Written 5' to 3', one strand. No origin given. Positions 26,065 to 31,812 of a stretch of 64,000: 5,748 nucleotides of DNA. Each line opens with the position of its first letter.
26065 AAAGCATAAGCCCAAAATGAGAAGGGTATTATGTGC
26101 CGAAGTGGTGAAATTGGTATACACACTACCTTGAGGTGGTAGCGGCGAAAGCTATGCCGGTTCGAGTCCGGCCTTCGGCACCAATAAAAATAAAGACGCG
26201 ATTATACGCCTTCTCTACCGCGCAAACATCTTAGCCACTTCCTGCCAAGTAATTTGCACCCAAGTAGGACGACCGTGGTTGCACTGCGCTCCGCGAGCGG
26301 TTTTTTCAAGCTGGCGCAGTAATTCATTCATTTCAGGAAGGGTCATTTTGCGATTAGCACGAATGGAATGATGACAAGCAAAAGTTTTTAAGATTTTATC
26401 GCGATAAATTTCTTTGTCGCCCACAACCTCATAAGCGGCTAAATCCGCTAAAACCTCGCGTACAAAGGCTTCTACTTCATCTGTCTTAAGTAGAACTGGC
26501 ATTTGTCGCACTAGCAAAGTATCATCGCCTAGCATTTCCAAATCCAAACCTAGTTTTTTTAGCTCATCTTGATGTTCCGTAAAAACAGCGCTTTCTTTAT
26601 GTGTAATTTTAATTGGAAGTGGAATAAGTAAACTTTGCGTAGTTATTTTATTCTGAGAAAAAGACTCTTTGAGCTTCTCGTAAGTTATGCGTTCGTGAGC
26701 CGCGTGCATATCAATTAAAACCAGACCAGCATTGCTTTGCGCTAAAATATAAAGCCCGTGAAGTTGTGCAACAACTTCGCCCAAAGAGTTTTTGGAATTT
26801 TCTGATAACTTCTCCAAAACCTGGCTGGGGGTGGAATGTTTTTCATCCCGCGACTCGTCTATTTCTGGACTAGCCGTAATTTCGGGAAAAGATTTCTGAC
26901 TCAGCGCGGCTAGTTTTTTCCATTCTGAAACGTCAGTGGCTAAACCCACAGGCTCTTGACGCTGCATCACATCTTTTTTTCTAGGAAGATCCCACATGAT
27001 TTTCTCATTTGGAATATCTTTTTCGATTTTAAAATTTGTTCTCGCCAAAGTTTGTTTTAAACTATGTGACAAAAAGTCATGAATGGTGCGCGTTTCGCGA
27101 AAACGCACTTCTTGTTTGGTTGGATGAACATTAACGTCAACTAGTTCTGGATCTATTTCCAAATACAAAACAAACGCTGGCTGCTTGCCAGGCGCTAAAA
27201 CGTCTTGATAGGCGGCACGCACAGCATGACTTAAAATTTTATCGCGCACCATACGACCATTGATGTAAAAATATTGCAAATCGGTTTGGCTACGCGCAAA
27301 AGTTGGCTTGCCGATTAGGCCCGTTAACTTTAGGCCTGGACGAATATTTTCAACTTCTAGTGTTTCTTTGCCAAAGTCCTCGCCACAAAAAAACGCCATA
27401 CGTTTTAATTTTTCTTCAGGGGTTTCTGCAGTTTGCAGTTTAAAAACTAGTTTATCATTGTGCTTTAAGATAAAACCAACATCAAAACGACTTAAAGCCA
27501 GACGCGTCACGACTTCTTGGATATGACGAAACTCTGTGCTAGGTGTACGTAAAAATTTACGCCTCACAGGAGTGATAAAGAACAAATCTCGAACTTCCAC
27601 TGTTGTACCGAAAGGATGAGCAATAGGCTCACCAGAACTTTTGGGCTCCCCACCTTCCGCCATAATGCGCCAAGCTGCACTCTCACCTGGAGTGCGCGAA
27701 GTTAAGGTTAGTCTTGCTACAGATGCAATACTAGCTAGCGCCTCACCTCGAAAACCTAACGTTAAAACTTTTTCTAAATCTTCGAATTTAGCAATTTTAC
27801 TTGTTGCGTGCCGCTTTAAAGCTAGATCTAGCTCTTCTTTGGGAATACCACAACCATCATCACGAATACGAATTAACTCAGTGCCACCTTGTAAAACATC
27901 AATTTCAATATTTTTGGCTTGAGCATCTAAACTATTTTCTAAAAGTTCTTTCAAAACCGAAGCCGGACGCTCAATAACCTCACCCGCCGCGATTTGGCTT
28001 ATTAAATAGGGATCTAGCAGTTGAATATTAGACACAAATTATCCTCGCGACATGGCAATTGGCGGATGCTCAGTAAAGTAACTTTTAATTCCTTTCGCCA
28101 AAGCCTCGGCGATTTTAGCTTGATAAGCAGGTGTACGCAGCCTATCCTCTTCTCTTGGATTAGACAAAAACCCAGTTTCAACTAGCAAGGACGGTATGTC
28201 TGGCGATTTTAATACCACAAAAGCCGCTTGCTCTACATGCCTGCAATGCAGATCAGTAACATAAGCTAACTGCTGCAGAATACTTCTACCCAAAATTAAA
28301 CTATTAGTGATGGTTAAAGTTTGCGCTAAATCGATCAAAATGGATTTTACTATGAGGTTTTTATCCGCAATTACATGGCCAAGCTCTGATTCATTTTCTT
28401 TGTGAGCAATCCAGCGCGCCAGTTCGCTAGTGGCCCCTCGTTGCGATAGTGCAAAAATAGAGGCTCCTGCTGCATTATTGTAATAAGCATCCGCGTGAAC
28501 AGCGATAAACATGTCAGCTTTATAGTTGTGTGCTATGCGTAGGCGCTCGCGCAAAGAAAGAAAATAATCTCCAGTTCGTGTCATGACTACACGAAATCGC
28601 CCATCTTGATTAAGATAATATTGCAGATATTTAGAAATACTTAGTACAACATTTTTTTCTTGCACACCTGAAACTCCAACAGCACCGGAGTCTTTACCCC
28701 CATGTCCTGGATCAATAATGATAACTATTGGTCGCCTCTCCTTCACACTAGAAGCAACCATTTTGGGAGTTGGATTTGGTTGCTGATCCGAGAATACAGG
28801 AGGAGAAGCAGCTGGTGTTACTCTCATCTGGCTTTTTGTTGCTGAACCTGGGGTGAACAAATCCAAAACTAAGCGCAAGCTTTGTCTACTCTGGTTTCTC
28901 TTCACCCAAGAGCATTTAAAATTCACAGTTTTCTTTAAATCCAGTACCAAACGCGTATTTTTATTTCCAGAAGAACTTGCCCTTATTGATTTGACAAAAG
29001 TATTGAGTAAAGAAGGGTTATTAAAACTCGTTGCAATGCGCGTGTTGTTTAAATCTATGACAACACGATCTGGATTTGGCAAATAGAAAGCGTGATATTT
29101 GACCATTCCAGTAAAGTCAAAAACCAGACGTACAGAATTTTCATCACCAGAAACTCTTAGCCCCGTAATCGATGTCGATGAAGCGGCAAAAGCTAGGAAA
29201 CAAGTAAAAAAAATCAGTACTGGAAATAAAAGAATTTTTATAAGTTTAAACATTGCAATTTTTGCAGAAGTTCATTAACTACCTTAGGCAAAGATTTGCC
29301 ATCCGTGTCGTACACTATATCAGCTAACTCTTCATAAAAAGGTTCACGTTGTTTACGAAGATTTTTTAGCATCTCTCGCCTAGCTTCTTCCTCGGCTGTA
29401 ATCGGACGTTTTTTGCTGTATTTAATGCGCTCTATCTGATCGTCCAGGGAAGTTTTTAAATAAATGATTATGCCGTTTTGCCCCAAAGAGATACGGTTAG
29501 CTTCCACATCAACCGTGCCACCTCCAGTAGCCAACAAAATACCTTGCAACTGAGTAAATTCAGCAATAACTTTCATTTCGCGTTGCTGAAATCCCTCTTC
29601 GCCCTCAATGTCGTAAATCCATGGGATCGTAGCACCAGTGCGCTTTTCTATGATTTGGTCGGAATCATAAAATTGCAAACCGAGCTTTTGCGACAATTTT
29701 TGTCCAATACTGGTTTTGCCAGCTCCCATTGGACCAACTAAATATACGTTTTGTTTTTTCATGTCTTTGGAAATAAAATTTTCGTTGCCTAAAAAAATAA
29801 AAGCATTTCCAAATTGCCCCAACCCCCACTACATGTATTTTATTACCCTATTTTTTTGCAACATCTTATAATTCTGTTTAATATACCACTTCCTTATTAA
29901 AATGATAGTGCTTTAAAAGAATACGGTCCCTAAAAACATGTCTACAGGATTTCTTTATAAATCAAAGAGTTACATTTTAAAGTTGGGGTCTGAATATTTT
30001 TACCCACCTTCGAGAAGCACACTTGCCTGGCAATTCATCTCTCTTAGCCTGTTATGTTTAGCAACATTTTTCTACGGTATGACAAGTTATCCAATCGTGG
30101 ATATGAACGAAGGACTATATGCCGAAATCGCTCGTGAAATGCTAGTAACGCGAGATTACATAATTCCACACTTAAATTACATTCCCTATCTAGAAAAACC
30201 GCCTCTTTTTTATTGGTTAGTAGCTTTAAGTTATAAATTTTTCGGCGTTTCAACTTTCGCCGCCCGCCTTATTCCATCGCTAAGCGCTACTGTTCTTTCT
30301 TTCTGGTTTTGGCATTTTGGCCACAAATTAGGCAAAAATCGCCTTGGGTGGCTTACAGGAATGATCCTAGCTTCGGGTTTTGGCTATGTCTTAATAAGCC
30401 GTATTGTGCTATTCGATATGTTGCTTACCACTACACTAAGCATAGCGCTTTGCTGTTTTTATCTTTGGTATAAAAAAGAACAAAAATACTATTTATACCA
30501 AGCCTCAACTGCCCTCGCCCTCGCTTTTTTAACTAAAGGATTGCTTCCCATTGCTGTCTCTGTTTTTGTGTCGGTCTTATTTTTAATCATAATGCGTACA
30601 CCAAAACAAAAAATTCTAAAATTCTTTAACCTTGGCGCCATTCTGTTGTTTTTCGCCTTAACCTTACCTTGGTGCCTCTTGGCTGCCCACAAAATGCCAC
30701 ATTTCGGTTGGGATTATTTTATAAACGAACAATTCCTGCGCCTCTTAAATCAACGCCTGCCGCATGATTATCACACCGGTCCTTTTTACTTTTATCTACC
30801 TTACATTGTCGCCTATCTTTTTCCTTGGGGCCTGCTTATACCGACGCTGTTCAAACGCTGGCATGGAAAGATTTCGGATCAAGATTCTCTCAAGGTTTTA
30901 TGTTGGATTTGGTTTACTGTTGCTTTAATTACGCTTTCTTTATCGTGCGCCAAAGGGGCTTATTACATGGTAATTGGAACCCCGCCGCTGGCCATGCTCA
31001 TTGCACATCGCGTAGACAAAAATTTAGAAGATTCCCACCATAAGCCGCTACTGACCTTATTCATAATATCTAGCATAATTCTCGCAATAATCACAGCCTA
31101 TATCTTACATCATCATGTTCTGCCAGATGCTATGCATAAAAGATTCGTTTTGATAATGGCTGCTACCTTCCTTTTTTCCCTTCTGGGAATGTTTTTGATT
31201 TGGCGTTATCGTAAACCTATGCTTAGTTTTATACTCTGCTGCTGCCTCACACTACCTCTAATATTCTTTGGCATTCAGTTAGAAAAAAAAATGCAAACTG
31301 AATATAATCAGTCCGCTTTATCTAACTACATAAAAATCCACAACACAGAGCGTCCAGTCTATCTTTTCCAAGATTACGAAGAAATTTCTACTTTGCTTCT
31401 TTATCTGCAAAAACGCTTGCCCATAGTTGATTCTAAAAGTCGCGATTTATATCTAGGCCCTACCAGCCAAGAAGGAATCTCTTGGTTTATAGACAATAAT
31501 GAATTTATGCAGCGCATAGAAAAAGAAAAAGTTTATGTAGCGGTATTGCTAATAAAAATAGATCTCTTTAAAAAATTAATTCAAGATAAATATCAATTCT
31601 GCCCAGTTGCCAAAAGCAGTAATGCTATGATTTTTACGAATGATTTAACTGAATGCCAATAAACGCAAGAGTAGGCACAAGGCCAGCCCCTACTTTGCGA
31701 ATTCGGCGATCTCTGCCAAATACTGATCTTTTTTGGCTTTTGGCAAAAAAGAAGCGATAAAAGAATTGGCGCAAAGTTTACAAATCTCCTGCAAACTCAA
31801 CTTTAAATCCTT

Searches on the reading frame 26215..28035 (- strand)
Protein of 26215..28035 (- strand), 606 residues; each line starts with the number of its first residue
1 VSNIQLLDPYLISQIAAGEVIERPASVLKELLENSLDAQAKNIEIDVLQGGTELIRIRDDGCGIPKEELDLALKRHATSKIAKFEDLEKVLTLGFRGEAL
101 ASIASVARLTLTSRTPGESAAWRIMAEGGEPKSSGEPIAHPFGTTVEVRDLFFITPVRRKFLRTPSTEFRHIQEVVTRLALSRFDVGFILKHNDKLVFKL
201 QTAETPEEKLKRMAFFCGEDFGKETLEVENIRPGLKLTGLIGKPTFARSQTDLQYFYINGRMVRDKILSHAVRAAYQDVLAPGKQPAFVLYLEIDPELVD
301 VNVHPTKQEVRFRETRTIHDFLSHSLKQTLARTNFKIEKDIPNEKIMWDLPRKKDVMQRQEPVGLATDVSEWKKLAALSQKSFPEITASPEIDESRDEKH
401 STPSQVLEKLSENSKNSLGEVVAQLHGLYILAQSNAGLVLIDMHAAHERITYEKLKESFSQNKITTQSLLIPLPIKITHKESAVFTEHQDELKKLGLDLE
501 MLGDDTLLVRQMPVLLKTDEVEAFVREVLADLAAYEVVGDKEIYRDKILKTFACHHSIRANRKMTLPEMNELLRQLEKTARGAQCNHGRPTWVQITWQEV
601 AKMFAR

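Call 93: search_protein_families(library=ncbifam, proteins=[window:26215-28035:-], max_evalue=0.00001)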
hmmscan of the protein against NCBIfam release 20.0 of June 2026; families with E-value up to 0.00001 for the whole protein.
window:26215-28035:- (606 aa): 10 families
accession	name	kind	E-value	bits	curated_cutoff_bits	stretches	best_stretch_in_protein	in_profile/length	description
NF000949.0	PRK00095.1-2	equivalog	6.2e-236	785.4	750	1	1-606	4-632/634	DNA mismatch repair endonuclease MutL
NF000953.0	PRK00095.2-4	equivalog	1e-189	632.4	693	1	3-606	2-610/611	DNA mismatch repair endonuclease MutL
TIGR00585.2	mutl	equivalog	1.3e-183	611.8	180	1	4-533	1-554/555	DNA mismatch repair endonuclease MutL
NF000948.0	PRK00095.1-1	equivalog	4.5e-172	574.2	701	2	3-337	2-336/625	DNA mismatch repair endonuclease MutL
NF000952.0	PRK00095.2-2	subfamily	3.4e-166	554.3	840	1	4-606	3-622/623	DNA mismatch repair endonuclease MutL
NF000950.0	PRK00095.1-3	equivalog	2e-141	472.5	756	2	1-370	1-361/641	DNA mismatch repair endonuclease MutL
NF000951.0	PRK00095.2-1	equivalog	8.8e-101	338.2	391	2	1-341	2-343/559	DNA mismatch repair endonuclease MutL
NF000954.0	PRK00095.2-5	equivalog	1.7e-92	310.7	937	1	2-536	5-527/588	DNA mismatch repair endonuclease MutL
NF050001.1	restrict_BbrUII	equivalog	3e-06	26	550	1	25-69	22-64/659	BbrUII/HgiDII family restriction enzyme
NF041932.1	MzaB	equivalog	8.8e-06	24.3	850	0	25-122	13-109/480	MZA anti-phage system associated ATPase MzaB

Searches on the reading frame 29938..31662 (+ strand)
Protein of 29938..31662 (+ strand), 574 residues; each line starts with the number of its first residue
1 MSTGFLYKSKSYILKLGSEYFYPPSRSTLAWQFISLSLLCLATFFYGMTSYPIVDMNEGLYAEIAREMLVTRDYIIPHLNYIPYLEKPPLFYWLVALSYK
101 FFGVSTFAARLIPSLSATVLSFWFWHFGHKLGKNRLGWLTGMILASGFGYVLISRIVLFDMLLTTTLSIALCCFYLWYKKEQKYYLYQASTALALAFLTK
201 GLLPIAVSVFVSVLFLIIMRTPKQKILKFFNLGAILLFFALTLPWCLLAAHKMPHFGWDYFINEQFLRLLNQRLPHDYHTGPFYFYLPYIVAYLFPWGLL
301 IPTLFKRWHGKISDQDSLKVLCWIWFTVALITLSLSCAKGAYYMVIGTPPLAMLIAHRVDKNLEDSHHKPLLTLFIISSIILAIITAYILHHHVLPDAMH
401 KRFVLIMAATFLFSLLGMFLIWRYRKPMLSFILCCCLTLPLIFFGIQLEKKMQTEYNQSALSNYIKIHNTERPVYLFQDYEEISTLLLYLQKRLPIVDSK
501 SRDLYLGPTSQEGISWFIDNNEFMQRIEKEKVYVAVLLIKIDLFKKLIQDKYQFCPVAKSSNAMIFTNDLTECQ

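Call 93: search_protein_families(library=ncbifam, proteins=[window:29938-31662:+], max_evalue=0.00001)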
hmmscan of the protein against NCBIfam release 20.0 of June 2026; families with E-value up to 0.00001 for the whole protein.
window:29938-31662:+ (574 aa): 2 families
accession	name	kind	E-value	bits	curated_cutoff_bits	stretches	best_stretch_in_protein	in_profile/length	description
NF009784.2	PRK13279.1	equivalog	3.8e-46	157.8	567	1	33-539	7-518/539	lipid IV(A) 4-amino-4-deoxy-L-arabinosyltransferase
TIGR03663.1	TIGR03663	subfamily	3.2e-12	46.2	126.25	1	81-220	46-183/435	flippase activity-associated protein Agl23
